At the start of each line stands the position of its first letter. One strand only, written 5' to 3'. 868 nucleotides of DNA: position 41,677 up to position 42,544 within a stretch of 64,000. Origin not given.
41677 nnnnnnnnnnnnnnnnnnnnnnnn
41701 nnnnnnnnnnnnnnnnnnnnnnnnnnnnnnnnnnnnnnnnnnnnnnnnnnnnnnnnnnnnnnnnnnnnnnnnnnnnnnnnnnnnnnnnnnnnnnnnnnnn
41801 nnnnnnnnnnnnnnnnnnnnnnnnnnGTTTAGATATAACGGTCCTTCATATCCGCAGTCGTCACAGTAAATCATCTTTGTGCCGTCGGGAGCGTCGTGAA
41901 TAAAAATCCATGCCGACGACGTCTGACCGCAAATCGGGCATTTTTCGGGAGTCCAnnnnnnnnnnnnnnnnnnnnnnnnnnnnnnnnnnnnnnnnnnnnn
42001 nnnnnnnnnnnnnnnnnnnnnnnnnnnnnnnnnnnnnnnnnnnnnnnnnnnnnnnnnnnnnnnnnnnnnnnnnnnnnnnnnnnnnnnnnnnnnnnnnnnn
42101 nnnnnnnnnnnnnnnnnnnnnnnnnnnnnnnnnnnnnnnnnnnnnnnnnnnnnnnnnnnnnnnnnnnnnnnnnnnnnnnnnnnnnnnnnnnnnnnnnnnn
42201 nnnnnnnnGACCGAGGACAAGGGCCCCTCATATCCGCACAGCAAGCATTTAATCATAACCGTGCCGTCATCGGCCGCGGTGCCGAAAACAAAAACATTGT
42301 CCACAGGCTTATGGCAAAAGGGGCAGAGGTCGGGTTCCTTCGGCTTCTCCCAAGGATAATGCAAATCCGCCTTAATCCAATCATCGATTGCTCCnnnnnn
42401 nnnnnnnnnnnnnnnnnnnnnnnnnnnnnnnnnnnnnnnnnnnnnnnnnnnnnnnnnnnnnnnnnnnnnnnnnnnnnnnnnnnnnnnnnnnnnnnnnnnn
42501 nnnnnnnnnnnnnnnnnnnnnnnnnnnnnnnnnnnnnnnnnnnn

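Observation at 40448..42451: Three array A cores share a modular design: amphipathic helix, Lys/Pro-rich linker, then a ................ zinc-ribbon-like module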

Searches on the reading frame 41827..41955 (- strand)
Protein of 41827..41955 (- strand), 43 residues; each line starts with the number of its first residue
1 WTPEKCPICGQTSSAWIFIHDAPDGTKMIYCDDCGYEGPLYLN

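Call 41: find_homologous_proteins(query=window:41827-41955:-, max_evalue=10)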
Query seq(43 aa): no candidate shares three 5-residue words with the query. No homologue found.

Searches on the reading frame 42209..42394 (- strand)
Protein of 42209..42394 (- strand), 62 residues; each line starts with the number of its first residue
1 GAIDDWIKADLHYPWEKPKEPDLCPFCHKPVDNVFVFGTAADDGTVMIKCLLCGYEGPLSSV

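Call 52: predict_structure(alignment_id=A5)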
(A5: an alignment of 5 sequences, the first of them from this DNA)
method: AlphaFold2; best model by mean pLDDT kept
length: 62 residues; sequences in the alignment: 5
mean_pLDDT: 63.3   pTM: 0.44
mean pLDDT of the five models: 63.3, 61.2, 59.5, 59.5, 59.1
residues with pLDDT >= 90: 0; 70-90: 26; 50-70: 17; < 50: 19
segments of 3 or more residues with pLDDT < 50: 1-17
pLDDT, mean of each block of 10 residues (from residue 1): 43 48 76 65 74 78 43
secondary structure, 60 per line:
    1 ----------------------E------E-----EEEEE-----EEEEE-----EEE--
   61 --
elements in order: E36-40 E46-50 E56-58
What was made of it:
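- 42206..42451 (-): A5 precursor, 81 aa. Leader residues 1-19 (42395-42451), core residues 20-81 (42209-42394), ribbon residues 43-77 (42221-42325). Cys at 43, 46, 69 and 72. AlphaFold core model has strands 36-40, 46-50 and 56-58 (call 52).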

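Call 55: fold_search(model_id=the predicted structure, library=pdb)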
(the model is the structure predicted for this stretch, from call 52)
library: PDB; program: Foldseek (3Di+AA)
matches with E <= 10: 290; with E <= 0.001: 0
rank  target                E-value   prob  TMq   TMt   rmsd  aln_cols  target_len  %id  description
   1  7z1l_I                7.7e-02  0.84  0.31  0.20   3.3        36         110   30  Structure of yeast RNA Polymerase III Pre-Termination Complex (PTC) (released 2022-08-31)
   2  7z31_I                9.4e-02  0.80  0.33  0.39   3.5        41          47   27  Structure of yeast RNA Polymerase III-Ty1 integrase complex at 2.7 A (focus subunit C11, no C11 C-terminal Zn-ribbon i (released 2023-04-05)
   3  6tut_I                1.7e-01  0.63  0.35  0.42   3.7        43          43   26  Cryo-EM structure of the RNA Polymerase III-Maf1 complex (released 2020-02-19)
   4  6fyx_m                2.2e-01  0.91  0.44  0.21   1.7        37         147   24  Structure of a partial yeast 48S preinitiation complex with eIF5 N-terminal domain (model C1) (released 2018-12-05)
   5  3cqz_I                3.6e-01  0.57  0.36  0.22   2.8        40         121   15  Crystal structure of 10 subunit RNA polymerase II in complex with the inhibitor alpha-amanitin (released 2008-07-22)
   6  7ui9_I                3.6e-01  0.54  0.35  0.22   2.9        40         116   15  Core Mediator-PICearly (Copy A) (released 2023-02-15)
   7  1twa_I                4.1e-01  0.54  0.36  0.22   2.7        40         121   15  RNA polymerase II complexed with ATP (released 2004-11-16)
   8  5oik_I                4.3e-01  0.41  0.33  0.21   3.8        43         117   14  Structure of an RNA polymerase II-DSIF transcription elongation complex (released 2017-09-13)
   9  2zae_D                4.3e-01  0.23  0.35  0.25   9.1        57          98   28  Crystal structure of protein Ph1601p in complex with protein Ph1771p of archaeal ribonuclease P from Pyrococcus horiko (released 2008-10-14)
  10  5fj8_I                4.6e-01  0.28  0.31  0.38   3.7        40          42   28  Cryo-EM structure of yeast RNA polymerase III elongation complex at 3. 9 A (released 2015-11-25)
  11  6upx_I                5.3e-01  0.47  0.37  0.23   2.7        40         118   15  RNA polymerase II elongation complex with 5-guanidinohydantoin lesion in state 1 (released 2020-06-10)
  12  8yoz_B                5.3e-01  0.38  0.32  0.27   2.5        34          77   24  Crystal structure of the small zinc-finger protein ZifS (TTHA0897) from Thermus thermophilus HB8. (released 2025-03-19)
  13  8bws_I                5.3e-01  0.35  0.32  0.34   3.6        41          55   27  Structure of yeast RNA Polymerase III elongation complex at 3.3 A (released 2023-04-05)
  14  8yoz_A                6.1e-01  0.44  0.35  0.29   2.3        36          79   22  Crystal structure of the small zinc-finger protein ZifS (TTHA0897) from Thermus thermophilus HB8. (released 2025-03-19)
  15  6gmh_I                6.1e-01  0.33  0.33  0.21   4.0        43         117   14  Structure of activated transcription complex Pol II-DSIF-PAF-SPT6 (released 2018-08-22)
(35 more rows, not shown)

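Call 56: fold_search(model_id=the predicted structure, library=viral)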
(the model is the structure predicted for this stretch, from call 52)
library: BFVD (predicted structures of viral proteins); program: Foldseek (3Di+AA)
matches with E <= 10: 732; with E <= 0.001: 0
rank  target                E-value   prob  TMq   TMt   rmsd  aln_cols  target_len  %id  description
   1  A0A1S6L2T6            2.3e-02  0.97  0.42  0.37  12.1        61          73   15  Putative DNA ligase [Erwinia phage vB_EamM_Yoloswag]
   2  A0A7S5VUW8            8.2e-02  0.89  0.37  0.33   4.0        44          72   20  (no name in the UniProt tables at hand)
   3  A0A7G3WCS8            1.1e-01  0.60  0.35  0.28   3.5        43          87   23  (no name in the UniProt tables at hand)
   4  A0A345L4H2            1.5e-01  0.66  0.41  0.48   9.9        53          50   21  (no name in the UniProt tables at hand)
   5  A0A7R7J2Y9            2.9e-01  0.57  0.41  0.22   5.1        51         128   25  (no name in the UniProt tables at hand)
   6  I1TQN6                2.9e-01  0.51  0.33  0.29   4.6        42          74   19  (no name in the UniProt tables at hand)
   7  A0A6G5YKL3            3.1e-01  0.57  0.40  0.39  14.0        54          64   18  (no name in the UniProt tables at hand)
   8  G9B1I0                3.3e-01  0.72  0.45  0.37   4.7        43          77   19  Gp79 [Bacillus phage W.Ph.]
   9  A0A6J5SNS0            3.3e-01  0.28  0.31  0.29   6.0        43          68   26  Uncharacterized protein [uncultured Caudovirales phage]
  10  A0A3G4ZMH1            3.6e-01  0.23  0.28  0.10   5.9        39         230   26  Uncharacterized protein [Terrestrivirus sp.]
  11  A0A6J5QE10            3.8e-01  0.77  0.45  0.38   2.7        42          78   17  Uncharacterized protein [uncultured Caudovirales phage]
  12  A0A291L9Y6            3.8e-01  0.69  0.42  0.30   2.6        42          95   21  Uncharacterized protein [Bordetella phage vB_BbrM_PHB04]
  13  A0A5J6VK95            4.1e-01  0.69  0.42  0.19   2.6        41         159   20  Translation initiation factor IF2/IF5 domain-containing protein [Megaviridae environmental sample]
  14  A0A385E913            4.1e-01  0.54  0.42  0.35   6.8        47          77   23  (no name in the UniProt tables at hand)
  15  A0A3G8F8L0            4.7e-01  0.63  0.43  0.37   2.6        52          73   19  (no name in the UniProt tables at hand)
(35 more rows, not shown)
